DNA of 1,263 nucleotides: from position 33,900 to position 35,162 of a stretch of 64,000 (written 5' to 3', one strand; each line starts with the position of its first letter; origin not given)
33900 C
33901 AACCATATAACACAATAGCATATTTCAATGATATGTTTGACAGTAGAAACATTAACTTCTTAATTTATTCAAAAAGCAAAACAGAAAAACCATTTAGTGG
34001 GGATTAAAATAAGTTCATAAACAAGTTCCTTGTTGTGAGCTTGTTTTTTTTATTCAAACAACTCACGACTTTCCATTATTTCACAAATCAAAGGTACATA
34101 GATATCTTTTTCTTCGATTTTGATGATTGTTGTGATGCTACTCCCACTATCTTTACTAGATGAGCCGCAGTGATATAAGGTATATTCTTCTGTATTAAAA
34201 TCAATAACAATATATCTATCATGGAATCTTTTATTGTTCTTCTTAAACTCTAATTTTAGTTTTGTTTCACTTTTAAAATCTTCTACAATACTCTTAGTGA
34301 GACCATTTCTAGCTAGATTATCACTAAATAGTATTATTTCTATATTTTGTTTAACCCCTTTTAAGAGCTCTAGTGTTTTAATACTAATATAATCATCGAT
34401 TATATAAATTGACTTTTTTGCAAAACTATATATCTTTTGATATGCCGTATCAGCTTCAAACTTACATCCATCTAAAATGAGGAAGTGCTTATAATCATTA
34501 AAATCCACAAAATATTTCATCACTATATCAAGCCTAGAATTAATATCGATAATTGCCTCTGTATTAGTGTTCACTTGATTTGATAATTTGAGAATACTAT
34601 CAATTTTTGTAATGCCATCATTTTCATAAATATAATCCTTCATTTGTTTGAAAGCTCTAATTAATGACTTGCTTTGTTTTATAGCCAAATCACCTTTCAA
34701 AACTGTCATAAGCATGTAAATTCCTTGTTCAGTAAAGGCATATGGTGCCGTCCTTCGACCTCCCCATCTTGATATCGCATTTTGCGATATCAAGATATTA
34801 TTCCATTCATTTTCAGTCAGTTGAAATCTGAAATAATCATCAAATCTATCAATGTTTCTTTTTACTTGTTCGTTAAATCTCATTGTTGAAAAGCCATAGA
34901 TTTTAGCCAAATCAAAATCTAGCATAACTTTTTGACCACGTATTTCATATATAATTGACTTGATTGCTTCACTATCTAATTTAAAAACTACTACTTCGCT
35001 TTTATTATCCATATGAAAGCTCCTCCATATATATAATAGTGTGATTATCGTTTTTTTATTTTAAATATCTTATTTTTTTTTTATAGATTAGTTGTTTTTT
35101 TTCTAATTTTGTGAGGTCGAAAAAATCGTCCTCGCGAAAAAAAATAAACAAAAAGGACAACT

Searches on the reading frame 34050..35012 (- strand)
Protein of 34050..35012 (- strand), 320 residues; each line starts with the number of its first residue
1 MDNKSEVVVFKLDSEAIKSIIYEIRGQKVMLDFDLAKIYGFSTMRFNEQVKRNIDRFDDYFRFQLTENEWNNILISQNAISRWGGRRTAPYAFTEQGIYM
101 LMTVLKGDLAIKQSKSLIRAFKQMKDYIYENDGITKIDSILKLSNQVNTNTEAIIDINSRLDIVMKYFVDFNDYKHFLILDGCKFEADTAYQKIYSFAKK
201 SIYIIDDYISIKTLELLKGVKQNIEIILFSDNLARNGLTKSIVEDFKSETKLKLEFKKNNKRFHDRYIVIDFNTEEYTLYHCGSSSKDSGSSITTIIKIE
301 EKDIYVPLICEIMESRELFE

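Call 44: search_protein_families(library=pfam, proteins=[window:34050-35012:-], max_evalue=0.0001)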
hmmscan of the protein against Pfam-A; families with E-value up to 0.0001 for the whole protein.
window:34050-35012:- (320 aa): 1 family
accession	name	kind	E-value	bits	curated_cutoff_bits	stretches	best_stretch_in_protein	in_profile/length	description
PF10543.14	ORF6N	-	7.1e-35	119.6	27.8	1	21-104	3-86/86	ORF6N domain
